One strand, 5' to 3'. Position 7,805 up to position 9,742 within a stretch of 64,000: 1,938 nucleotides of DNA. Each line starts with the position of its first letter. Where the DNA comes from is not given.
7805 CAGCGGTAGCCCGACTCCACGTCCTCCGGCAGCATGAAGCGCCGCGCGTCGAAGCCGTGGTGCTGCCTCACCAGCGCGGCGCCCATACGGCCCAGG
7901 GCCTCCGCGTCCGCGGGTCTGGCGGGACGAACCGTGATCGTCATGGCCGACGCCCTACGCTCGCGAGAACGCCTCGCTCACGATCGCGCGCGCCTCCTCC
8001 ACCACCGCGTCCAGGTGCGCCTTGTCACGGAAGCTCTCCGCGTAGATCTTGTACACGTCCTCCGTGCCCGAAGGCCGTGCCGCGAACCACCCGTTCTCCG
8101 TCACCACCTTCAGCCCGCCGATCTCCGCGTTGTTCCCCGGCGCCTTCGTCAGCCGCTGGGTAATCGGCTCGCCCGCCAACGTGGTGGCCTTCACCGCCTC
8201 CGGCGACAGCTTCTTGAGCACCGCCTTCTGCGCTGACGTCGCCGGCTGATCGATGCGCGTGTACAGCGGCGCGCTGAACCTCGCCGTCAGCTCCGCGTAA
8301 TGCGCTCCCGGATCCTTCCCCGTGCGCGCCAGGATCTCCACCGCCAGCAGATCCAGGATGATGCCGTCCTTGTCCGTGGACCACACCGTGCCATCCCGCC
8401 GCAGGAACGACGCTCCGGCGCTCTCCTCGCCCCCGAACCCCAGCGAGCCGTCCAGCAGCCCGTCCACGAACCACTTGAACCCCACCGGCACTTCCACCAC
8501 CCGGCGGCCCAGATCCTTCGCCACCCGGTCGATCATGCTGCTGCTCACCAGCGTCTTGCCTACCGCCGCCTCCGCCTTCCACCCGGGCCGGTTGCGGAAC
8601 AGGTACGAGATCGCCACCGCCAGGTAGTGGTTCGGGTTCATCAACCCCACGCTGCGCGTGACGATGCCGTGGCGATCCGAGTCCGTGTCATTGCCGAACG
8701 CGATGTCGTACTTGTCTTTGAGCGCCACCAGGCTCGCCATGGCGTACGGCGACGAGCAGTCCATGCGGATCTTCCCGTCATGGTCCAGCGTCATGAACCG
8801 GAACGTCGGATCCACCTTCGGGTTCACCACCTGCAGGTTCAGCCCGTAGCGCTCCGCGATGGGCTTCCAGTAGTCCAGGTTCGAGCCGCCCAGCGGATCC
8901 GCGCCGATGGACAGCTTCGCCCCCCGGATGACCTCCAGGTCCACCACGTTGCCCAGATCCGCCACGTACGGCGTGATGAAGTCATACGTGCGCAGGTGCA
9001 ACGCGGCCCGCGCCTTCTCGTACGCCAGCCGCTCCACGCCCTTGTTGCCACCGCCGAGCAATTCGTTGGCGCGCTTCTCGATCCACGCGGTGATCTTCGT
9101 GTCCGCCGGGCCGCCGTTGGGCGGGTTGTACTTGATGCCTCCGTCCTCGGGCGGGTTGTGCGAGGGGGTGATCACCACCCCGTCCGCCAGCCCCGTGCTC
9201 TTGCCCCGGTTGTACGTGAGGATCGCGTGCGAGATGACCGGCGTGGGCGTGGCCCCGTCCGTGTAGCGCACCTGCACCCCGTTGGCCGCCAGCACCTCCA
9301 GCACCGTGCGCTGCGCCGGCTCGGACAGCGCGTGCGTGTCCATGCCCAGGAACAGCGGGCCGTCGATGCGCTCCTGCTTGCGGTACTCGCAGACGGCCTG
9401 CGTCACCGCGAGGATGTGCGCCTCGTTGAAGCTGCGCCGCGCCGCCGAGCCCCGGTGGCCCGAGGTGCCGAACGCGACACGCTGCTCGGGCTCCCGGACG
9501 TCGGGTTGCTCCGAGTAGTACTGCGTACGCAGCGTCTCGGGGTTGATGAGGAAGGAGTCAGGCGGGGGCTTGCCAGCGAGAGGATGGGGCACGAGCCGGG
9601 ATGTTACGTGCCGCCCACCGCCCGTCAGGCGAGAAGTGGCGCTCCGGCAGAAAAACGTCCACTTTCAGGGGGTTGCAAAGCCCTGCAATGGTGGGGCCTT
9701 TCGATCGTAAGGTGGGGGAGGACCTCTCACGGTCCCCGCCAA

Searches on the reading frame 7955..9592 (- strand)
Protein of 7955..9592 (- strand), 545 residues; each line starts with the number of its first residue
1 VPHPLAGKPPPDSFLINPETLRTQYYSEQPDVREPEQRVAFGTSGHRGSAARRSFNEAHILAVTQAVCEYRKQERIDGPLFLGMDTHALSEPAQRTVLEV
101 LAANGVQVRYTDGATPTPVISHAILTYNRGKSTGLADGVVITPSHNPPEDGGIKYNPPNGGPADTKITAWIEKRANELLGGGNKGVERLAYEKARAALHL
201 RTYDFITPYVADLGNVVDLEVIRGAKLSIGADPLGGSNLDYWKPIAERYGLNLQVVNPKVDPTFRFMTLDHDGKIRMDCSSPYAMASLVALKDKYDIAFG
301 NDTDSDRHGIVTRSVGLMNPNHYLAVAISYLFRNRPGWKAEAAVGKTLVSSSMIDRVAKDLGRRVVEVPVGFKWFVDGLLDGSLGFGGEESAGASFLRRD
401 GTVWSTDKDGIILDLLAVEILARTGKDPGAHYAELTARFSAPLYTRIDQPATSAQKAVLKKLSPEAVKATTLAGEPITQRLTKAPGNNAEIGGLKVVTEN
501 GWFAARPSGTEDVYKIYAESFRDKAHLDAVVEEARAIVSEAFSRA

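Call 76: search_protein_families(library=pfam, proteins=[window:7955-9592:-], max_evalue=0.00001)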
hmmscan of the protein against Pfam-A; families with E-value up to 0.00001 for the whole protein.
window:7955-9592:- (545 aa): 4 families
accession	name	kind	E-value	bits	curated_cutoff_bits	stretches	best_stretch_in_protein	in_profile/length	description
PF02878.22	PGM_PMM_I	-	3e-35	121.4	22.5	1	39-177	2-133/138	Phosphoglucomutase/phosphomannomutase, alpha/beta/alpha domain I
PF02880.22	PGM_PMM_III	-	2.3e-29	102.3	20.7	1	319-438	1-114/115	Phosphoglucomutase/phosphomannomutase, alpha/beta/alpha domain III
PF02879.22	PGM_PMM_II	-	3e-12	47.4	29.3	1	208-312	2-100/103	Phosphoglucomutase/phosphomannomutase, alpha/beta/alpha domain II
PF00408.26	PGM_PMM_IV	-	4e-09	36.8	23.1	1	487-535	21-66/68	Phosphoglucomutase/phosphomannomutase, C-terminal domain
